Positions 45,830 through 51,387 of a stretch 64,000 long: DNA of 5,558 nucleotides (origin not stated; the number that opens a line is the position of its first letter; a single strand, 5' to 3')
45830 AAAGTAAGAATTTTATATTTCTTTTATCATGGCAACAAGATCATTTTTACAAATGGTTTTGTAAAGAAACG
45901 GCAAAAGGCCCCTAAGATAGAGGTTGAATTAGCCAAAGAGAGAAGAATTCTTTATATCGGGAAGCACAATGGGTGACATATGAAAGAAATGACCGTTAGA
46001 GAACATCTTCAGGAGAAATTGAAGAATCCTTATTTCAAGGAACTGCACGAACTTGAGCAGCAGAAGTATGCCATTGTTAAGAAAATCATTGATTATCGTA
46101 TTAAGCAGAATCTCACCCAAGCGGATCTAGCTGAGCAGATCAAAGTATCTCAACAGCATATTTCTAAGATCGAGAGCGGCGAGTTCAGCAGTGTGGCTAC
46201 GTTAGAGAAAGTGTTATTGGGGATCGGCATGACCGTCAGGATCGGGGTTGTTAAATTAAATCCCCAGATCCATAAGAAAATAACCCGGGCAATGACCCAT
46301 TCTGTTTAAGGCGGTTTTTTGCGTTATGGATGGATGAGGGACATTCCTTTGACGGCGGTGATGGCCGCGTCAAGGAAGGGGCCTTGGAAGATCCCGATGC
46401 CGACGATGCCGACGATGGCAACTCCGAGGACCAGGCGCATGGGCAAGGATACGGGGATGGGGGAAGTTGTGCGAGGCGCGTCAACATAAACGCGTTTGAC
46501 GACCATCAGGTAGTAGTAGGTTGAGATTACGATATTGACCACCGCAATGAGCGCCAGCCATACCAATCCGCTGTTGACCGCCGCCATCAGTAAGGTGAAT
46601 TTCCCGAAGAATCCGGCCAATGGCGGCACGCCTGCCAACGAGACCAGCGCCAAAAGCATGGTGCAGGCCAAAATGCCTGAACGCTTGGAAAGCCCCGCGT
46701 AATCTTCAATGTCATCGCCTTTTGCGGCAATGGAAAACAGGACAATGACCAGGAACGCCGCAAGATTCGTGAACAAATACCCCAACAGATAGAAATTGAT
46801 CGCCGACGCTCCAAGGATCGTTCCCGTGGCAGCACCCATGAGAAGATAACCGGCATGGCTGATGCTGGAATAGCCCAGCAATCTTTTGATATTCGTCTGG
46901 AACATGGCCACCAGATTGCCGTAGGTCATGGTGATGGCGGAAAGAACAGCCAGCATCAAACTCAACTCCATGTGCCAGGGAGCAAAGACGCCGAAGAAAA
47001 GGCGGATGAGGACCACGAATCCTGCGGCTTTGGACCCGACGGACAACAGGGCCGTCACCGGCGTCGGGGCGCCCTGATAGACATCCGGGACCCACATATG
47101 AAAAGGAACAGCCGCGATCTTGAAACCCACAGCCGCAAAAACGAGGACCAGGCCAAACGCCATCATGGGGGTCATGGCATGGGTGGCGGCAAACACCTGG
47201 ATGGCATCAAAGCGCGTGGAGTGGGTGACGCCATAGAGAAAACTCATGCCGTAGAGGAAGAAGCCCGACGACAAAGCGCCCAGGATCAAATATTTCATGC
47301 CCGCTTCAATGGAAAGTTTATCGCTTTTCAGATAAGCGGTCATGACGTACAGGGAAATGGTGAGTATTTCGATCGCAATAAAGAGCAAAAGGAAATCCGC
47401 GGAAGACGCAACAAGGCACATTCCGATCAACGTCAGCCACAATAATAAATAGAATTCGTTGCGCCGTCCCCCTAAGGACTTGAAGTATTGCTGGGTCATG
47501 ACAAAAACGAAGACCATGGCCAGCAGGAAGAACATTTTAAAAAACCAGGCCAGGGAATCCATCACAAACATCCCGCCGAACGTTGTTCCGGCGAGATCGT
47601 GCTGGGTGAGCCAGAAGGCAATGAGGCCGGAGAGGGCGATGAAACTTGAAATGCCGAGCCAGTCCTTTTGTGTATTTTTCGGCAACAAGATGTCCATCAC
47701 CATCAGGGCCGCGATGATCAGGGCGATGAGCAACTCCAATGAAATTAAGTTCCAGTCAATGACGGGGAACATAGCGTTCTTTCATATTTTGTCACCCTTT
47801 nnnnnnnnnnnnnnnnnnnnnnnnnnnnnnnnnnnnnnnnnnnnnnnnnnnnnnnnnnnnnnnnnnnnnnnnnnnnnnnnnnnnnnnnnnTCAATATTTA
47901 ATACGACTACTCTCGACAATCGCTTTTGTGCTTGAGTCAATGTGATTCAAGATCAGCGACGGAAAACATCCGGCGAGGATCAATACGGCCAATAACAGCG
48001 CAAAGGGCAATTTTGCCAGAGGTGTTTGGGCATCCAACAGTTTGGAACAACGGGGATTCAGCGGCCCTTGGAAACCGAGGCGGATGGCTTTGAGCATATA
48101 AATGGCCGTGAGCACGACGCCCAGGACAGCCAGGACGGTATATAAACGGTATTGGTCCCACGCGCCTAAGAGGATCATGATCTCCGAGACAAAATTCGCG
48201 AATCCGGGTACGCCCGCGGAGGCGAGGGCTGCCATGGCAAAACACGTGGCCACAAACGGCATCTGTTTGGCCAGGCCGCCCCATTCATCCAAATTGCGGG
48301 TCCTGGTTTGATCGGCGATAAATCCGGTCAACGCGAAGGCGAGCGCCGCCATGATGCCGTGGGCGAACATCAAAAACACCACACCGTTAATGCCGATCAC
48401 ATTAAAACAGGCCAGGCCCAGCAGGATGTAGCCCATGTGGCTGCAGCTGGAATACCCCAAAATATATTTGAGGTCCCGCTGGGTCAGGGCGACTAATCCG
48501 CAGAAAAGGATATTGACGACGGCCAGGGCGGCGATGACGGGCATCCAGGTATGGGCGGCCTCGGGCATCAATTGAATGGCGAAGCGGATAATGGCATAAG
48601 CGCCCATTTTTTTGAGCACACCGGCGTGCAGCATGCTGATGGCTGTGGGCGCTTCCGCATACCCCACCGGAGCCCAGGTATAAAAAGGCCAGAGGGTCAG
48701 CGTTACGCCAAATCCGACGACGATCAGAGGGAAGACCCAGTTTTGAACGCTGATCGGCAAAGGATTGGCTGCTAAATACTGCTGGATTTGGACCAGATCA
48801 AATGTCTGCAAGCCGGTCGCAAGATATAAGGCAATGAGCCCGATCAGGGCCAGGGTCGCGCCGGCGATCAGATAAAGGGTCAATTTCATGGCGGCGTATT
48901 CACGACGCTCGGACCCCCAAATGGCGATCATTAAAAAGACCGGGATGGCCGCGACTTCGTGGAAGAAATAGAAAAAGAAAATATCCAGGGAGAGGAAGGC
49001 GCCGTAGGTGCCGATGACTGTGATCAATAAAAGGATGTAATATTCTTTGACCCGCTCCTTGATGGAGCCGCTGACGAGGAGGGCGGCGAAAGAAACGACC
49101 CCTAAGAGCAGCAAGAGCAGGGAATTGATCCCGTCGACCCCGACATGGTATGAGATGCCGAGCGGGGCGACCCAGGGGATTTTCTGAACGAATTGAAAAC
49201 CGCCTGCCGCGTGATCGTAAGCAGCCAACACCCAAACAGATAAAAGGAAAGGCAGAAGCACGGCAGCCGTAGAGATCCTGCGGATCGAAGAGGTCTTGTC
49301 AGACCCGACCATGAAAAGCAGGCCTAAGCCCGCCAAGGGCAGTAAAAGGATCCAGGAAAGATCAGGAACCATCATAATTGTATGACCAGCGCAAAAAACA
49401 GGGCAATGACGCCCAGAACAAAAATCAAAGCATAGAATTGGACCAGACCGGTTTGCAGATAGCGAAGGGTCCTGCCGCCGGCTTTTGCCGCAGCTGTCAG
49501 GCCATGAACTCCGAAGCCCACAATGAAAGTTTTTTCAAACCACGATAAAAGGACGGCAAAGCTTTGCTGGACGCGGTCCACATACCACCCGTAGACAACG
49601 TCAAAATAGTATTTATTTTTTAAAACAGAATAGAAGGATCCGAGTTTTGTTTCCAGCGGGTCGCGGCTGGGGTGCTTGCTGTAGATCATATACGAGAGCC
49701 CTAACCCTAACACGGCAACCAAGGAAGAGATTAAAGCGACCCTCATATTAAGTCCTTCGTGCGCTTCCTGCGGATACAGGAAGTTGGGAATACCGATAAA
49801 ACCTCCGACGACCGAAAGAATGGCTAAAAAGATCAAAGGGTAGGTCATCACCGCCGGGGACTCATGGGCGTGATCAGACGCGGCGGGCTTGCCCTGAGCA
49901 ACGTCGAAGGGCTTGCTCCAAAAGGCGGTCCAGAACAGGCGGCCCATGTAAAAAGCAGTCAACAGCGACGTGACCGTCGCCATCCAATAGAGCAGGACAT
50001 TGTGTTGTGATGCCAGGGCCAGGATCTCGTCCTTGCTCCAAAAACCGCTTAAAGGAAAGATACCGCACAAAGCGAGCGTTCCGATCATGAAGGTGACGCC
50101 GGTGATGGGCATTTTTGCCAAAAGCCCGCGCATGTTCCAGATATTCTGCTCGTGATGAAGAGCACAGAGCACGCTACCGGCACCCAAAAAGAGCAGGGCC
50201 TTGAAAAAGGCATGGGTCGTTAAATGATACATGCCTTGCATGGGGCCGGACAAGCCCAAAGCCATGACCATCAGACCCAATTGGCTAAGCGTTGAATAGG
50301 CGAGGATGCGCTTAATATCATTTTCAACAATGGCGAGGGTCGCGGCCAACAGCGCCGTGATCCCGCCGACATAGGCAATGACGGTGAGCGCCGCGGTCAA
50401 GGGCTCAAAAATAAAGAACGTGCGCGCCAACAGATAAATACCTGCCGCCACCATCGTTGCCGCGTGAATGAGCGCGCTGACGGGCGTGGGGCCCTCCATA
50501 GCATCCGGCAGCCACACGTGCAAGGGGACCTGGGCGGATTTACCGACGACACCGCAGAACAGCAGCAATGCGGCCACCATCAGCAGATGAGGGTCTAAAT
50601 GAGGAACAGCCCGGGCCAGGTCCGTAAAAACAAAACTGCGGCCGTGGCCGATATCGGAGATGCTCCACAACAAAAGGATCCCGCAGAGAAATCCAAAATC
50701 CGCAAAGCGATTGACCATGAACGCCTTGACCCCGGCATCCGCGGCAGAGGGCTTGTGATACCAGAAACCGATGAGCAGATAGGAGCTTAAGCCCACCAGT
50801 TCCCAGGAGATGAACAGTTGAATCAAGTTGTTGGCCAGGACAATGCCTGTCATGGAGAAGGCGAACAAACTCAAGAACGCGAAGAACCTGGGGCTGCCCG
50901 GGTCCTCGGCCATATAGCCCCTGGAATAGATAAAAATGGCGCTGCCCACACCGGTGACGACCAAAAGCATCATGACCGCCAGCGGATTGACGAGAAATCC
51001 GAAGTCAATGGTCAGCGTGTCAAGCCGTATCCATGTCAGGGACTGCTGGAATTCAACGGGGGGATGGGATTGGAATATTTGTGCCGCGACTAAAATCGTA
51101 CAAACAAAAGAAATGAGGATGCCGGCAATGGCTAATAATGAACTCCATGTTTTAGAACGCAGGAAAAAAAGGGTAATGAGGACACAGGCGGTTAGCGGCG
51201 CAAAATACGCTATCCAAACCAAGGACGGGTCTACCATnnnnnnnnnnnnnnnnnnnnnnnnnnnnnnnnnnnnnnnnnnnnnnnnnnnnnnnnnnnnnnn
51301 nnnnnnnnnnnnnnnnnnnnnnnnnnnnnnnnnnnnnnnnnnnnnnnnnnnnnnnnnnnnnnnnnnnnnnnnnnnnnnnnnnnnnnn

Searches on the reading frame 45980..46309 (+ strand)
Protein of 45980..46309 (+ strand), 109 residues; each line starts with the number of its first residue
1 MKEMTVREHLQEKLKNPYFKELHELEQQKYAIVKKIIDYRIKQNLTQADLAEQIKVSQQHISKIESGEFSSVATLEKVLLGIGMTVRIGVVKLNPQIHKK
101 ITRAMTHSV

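Call 16: search_protein_families(library=ncbifam, proteins=[window:45980-46309:+])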
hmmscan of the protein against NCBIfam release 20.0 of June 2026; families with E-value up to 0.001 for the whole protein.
window:45980-46309:+ (109 aa): 8 families
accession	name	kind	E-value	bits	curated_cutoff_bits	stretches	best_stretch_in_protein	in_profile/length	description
TIGR03070.1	couple_hipB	subfamily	3.8e-09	36.3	71.65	1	35-79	6-48/58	type II toxin-antitoxin system Y4mF family antitoxin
NF047948.1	male_kill_WMK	equivalog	1.1e-06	28.4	300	1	25-93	156-221/300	WO male-killing family protein Wmk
TIGR00270.2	TIGR00270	equivalog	7.9e-06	25.8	110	1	15-85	61-132/159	multiprotein bridging factor aMBF1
TIGR02980.1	SigBFG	subfamily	1.8e-05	24.5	234.35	1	33-69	183-219/227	SigB/SigF/SigG family RNA polymerase sigma factor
NF041951.1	phage_RstR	subfamily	1.9e-05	24.9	80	1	33-69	4-40/108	RstR family transcriptional repressor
TIGR03830.1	CxxCG_CxxCG_HTH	subfamily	6e-05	22.8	61.8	1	10-79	42-113/127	type II TA system antitoxin MqsA family protein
NF007271.0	PRK09726.1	equivalog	0.00028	20.8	79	1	40-87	21-69/88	type II toxin-antitoxin system antitoxin HipB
NF006015.0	PRK08154.1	subfamily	0.00028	20.1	204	1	30-84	29-84/314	anaerobic benzoate catabolism transcriptional regulator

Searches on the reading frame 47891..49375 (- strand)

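Call 8: search_protein_families(library=pfam, proteins=[window:47891-49375:-])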
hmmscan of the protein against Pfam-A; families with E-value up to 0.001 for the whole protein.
window:47891-49375:- (494 aa): 1 family
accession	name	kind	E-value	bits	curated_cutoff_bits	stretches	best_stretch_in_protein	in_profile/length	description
PF00361.26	Proton_antipo_M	-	1.1e-64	219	21.5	1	129-423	1-294/294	NADH:quinone oxidoreductase/Mrp antiporter, TM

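Call 9: search_protein_families(library=padloc, proteins=[window:47891-49375:-])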
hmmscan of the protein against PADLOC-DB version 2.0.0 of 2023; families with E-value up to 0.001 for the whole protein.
window:47891-49375:- (494 aa): 0 families

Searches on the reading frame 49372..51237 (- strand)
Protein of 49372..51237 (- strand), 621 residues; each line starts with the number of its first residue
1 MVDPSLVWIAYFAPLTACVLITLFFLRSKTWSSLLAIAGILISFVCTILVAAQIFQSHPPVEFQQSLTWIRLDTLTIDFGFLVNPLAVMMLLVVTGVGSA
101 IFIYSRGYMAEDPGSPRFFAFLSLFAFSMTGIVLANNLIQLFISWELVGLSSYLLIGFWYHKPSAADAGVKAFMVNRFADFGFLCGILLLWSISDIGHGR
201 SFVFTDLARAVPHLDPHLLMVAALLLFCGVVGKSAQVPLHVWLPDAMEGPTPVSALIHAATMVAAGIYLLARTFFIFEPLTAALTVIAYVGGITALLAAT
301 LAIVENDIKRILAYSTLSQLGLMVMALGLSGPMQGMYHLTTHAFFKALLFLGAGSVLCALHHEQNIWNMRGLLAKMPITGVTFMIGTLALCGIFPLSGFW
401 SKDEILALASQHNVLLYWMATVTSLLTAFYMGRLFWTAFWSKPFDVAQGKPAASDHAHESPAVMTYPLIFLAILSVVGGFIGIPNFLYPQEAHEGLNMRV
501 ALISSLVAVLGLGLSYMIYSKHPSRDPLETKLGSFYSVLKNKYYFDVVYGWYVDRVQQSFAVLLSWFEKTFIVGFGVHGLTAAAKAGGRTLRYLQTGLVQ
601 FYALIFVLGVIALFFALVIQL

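Call 8: search_protein_families(library=pfam, proteins=[window:49372-51237:-])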
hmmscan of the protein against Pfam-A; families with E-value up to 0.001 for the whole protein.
window:49372-51237:- (621 aa): 2 families
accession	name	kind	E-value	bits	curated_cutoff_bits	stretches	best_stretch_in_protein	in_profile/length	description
PF00361.26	Proton_antipo_M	-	1.3e-78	264.6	21.5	1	135-427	1-294/294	NADH:quinone oxidoreductase/Mrp antiporter, TM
PF00662.26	Proton_antipo_N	-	1.5e-19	70.1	24.5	1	69-119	1-51/51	NADH-Ubiquinone oxidoreductase (complex I), chain 5 N-terminus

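Call 9: search_protein_families(library=padloc, proteins=[window:49372-51237:-])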
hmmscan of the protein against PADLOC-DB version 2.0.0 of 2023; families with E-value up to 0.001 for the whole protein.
window:49372-51237:- (621 aa): 0 families

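Call 44: find_encoding_contigs(protein=window:49372-51237:-, flank=10000, max_places=10)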
Protein window:49372-51237:- (621 aa): 1 contig read that carries it; 1 place shown.
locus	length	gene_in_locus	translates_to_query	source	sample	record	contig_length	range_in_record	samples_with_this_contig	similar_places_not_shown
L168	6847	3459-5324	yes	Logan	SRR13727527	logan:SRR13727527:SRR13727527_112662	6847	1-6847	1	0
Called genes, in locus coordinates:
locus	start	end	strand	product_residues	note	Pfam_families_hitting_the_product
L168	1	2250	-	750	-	?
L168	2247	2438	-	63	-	PF12728:HTH_17, PF13411:MerR_1 (weak)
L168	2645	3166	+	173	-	PF00499:Oxidored_q3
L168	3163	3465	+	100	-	PF00420:Oxidored_q2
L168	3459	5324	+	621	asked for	PF00662:Proton_antipo_N, PF00361:Proton_antipo_M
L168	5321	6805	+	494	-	PF00361:Proton_antipo_M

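Call 46: find_homologous_proteins(query=window:49372-51237:-, max_evalue=1e-50)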
Query window:49372-51237:- (621 aa): 8000 proteins with E <= 1e-50 among 8000 candidates; the best 120 are listed.
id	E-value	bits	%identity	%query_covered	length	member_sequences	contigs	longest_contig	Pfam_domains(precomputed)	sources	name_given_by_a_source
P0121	0.0e+0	1368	100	100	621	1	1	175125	PF00662.27,PF00361.26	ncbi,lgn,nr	ncbi:MAG: NADH-quinone oxidoreductase subunit L [Candidatus Omnitrophota bacterium]|nr:NADH-quinone 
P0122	0.0e+0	1234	91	100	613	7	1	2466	PF00662.27,PF00361.26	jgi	-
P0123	0.0e+0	1106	82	100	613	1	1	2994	PF06455.17,PF00662.27,PF00361.26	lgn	-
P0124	0.0e+0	1103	80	100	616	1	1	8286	PF00662.27,PF00361.26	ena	-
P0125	0.0e+0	1095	81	100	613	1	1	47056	PF00662.27,PF00361.26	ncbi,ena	-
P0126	0.0e+0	1091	79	100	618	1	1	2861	PF00662.27,PF00361.26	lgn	-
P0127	0.0e+0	1079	79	99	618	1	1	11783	PF00662.27,PF00361.26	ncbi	-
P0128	0.0e+0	1076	80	100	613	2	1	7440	PF06455.17,PF00662.27,PF00361.26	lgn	-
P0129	0.0e+0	1074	79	100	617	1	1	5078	PF00662.27,PF00361.26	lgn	-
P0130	0.0e+0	1074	79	100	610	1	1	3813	PF00662.27,PF00361.26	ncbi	-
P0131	0.0e+0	1071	77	100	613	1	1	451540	PF00662.27,PF00361.26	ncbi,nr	ncbi:MAG: NADH-quinone oxidoreductase subunit L [Candidatus Omnitrophica bacterium]|nr:NADH-quinone 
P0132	0.0e+0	1069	79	100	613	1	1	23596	PF00662.27,PF00361.26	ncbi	-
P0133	0.0e+0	1065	79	100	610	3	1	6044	PF06455.17,PF00662.27,PF00361.26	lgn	-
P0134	0.0e+0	1065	79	100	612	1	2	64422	PF00662.27,PF00361.26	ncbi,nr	ncbi:MAG: NADH-quinone oxidoreductase subunit L [Candidatus Omnitrophica bacterium]|nr:NADH-quinone 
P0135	0.0e+0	1062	78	100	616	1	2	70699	PF00662.27,PF00361.26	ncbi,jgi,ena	-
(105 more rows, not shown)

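Call 70: find_encoding_contigs(protein=P0125, flank=9000, max_places=2)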
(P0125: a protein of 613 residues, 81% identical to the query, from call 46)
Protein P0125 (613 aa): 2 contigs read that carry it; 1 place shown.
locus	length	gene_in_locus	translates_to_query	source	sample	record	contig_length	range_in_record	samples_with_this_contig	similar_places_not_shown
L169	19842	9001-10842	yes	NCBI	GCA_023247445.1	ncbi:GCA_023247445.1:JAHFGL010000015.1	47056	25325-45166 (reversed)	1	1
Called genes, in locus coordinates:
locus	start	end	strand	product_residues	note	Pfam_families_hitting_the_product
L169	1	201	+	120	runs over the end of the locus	-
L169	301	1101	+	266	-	-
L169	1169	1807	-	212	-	PF05724:TPMT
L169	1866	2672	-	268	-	-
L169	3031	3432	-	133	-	PF07883:Cupin_2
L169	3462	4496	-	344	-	PF08100:Dimerisation, PF00891:Methyltransf_2, PF05175:MTS (weak), PF13649:Methyltransf_25 (faint)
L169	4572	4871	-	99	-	-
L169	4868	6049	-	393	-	PF02012:BNR (faint), PF15902:Sortilin-Vps10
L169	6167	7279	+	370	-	PF00899:ThiF, PF00581:Rhodanese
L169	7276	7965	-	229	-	PF02517:Rce1-like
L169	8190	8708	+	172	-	PF00499:Oxidored_q3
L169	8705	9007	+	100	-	PF00420:Oxidored_q2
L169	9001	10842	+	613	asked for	PF00662:Proton_antipo_N, PF00361:Proton_antipo_M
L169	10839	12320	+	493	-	PF00361:Proton_antipo_M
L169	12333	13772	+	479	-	PF00361:Proton_antipo_M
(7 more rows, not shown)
